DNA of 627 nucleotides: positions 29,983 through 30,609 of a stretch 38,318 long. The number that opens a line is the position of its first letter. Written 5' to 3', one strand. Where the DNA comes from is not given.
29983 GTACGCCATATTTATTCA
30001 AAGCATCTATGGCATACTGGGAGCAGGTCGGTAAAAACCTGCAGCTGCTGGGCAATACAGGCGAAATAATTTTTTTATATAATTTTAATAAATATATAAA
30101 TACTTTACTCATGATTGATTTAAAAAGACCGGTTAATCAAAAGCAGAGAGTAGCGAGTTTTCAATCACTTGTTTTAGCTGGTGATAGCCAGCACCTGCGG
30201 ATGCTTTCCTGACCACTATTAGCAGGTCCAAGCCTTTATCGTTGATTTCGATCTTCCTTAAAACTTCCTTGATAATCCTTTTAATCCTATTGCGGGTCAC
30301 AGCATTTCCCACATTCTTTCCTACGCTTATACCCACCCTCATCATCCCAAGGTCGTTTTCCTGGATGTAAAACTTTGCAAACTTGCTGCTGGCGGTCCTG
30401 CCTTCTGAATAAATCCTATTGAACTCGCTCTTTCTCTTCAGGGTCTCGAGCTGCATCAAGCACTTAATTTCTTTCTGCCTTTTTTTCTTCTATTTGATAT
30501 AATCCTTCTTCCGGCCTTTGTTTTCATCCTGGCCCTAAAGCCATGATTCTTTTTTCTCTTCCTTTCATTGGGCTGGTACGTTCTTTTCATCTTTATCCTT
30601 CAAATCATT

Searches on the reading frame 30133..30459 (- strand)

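Call 7: search_protein_families(library=ncbifam, proteins=[window:30133-30459:-])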
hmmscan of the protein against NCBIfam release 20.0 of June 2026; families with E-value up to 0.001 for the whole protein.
window:30133-30459:- (108 aa): 4 families
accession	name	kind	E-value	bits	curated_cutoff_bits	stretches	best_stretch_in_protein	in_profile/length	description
TIGR00188.1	rnpA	equivalog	8e-24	84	38.35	1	4-104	4-105/111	ribonuclease P protein component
NF000707.0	PRK00038.1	equivalog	0.00035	20.9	186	1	37-97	47-108/123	ribonuclease P protein component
NF002507.0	PRK01903.1-1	equivalog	0.00045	20.4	225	1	5-68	18-88/150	ribonuclease P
NF002512.0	PRK01903.2-3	equivalog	0.00097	19.1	231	0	47-69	67-89/146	ribonuclease P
